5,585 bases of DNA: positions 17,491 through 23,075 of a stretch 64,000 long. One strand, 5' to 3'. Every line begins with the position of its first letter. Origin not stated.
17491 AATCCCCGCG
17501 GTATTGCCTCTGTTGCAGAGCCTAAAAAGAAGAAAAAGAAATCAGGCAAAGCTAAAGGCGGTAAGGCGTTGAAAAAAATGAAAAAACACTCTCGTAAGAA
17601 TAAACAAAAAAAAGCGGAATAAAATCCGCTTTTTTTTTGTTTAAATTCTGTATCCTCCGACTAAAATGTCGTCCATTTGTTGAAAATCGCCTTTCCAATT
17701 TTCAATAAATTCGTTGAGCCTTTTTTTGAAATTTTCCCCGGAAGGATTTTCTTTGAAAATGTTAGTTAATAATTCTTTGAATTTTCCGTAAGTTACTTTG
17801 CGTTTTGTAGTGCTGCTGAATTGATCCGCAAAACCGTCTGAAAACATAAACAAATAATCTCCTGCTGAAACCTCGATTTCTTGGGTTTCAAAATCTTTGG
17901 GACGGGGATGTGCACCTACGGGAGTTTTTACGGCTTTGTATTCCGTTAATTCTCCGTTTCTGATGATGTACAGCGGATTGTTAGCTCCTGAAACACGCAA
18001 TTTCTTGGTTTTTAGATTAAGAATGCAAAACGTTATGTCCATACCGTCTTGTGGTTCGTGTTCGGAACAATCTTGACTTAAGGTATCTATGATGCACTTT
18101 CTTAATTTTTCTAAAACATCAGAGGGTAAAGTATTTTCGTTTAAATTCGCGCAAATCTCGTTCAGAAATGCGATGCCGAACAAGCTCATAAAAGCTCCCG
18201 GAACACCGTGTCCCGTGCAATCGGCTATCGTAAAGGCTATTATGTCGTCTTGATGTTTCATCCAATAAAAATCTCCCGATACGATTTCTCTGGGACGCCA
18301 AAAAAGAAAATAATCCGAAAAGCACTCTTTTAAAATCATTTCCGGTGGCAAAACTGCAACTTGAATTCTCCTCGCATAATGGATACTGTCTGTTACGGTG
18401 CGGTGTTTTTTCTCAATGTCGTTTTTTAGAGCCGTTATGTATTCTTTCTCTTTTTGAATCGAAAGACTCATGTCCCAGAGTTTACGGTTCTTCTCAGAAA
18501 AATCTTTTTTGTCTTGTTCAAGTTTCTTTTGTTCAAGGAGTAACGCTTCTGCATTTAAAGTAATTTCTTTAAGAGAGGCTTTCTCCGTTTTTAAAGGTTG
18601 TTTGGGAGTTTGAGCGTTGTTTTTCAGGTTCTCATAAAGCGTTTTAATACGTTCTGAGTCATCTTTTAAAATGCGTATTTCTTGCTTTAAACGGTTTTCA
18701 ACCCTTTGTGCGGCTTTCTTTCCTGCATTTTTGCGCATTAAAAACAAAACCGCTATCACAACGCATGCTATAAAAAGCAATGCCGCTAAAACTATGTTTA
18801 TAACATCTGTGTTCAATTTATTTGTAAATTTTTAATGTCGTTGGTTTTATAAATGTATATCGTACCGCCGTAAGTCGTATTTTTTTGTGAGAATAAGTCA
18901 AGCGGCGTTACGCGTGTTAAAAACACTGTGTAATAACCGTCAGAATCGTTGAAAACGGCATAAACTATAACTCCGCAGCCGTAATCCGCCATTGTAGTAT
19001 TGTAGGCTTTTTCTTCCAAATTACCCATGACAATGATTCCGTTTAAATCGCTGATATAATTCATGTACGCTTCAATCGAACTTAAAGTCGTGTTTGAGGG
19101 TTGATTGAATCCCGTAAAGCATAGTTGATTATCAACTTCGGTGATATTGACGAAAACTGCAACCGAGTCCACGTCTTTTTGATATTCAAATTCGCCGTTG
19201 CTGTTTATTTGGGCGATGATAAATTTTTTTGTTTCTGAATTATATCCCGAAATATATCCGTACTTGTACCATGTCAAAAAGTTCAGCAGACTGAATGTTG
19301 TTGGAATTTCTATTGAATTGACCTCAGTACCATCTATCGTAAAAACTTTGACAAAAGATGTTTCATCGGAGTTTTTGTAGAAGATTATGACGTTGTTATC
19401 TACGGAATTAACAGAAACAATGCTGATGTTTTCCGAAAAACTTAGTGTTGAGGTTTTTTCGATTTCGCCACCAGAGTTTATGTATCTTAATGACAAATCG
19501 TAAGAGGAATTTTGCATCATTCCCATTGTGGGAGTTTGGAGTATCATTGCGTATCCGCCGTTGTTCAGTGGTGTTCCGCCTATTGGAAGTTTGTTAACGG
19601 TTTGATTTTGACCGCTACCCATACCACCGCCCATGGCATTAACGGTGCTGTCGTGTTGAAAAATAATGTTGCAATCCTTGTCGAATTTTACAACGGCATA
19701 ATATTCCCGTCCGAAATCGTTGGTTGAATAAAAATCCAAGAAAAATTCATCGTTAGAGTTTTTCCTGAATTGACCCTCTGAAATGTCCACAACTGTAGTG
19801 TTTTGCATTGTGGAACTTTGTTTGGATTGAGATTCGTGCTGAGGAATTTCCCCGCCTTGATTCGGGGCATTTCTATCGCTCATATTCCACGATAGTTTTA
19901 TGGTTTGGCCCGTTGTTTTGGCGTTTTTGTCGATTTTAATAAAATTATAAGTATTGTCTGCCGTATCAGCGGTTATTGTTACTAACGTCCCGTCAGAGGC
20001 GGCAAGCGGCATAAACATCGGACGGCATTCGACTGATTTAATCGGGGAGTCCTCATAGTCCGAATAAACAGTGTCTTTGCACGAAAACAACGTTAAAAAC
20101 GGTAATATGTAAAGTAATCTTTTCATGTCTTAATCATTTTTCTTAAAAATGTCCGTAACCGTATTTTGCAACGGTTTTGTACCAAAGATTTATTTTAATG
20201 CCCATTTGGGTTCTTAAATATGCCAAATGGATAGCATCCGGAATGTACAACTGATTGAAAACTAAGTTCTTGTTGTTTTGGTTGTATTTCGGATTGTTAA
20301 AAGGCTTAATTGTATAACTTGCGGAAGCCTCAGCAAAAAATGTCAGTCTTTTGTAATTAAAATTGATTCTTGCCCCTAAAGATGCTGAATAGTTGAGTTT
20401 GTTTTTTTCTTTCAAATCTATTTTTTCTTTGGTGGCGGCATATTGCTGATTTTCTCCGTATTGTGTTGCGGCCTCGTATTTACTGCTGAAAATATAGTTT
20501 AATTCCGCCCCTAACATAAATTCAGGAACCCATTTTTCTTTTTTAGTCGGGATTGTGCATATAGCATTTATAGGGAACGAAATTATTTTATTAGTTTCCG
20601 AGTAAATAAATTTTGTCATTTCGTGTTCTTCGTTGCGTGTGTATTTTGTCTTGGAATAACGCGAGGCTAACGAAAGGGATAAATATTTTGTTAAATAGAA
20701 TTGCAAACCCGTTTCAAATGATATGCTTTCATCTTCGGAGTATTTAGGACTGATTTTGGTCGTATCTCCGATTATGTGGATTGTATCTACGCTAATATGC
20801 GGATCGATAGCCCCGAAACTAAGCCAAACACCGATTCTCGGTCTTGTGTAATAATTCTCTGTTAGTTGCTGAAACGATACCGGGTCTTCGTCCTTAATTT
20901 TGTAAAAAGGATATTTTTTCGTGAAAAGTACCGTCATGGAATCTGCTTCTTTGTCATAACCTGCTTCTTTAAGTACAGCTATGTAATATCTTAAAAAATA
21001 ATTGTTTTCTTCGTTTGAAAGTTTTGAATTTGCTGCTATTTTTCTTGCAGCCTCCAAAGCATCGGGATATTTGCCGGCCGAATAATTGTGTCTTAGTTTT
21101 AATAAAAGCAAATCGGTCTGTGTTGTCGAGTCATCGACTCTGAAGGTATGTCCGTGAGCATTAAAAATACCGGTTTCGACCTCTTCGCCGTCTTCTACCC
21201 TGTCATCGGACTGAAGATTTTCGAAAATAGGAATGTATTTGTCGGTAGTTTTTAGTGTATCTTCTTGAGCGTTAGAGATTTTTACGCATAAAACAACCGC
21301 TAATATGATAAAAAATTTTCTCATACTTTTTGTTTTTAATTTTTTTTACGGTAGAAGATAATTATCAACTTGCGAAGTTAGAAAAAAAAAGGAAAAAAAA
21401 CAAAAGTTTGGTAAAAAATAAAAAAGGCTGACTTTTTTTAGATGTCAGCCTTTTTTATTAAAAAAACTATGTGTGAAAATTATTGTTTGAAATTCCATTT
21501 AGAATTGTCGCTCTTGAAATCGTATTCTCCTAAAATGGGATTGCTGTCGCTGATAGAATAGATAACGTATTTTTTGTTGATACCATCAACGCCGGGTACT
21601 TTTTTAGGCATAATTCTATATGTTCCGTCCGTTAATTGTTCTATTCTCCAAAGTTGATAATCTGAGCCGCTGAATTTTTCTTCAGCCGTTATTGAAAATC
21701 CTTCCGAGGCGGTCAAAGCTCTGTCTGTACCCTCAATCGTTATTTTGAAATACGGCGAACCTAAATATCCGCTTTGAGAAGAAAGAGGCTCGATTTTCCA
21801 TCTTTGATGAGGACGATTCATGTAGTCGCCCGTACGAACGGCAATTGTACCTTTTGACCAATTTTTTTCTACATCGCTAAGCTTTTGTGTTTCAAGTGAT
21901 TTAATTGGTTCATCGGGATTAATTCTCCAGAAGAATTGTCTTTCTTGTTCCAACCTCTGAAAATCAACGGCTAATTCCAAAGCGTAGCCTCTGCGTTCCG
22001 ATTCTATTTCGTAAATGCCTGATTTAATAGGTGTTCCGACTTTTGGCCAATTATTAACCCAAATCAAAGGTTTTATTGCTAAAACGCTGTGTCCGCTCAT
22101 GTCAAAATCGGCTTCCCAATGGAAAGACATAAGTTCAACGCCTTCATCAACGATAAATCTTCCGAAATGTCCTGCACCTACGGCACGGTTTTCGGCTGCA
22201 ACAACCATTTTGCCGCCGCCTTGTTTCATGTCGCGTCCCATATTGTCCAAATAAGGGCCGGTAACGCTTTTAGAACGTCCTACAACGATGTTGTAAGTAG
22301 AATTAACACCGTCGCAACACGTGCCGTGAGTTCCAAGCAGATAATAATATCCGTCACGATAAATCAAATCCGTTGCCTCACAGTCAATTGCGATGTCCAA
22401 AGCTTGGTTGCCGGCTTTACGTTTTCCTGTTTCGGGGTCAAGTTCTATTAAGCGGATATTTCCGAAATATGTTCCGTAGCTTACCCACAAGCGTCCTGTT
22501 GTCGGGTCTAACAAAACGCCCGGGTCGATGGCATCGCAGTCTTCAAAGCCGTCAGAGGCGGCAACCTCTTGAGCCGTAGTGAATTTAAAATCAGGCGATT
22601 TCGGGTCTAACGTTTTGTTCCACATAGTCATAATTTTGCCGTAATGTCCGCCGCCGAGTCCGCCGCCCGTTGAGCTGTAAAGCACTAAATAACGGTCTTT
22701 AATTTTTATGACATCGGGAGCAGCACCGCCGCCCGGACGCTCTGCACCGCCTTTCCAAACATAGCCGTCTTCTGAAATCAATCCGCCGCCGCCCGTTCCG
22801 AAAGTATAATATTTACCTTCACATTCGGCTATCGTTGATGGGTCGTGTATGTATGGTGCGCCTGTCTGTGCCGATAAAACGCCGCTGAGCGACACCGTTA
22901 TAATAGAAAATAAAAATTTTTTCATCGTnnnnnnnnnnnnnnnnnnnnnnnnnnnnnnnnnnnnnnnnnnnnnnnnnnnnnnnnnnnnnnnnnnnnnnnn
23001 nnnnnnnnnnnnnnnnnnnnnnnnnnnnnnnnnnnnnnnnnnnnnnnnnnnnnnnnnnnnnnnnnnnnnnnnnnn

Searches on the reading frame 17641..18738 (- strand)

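Call 61: search_protein_families(library=pfam, proteins=[window:17641-18738:-], max_evalue=0.00001)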
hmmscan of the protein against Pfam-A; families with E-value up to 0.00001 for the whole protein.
window:17641-18738:- (365 aa): 1 family
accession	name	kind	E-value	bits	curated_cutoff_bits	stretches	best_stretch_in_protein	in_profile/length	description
PF07228.17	SpoIIE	-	1.9e-19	70.8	25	1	165-360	3-186/192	Stage II sporulation protein E (SpoIIE)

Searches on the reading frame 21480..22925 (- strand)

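Call 61: search_protein_families(library=pfam, proteins=[window:21480-22925:-], max_evalue=0.00001)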
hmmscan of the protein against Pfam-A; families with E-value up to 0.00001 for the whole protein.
window:21480-22925:- (481 aa): 2 families
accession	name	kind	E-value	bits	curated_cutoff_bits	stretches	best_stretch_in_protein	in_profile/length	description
PF04616.20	Glyco_hydro_43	-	7.3e-20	71.9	32.2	1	68-294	66-288/288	Glycosyl hydrolases family 43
PF14200.12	RicinB_lectin_2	-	3.7e-06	28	25.6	0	374-441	3-67/89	Ricin-type beta-trefoil lectin domain-like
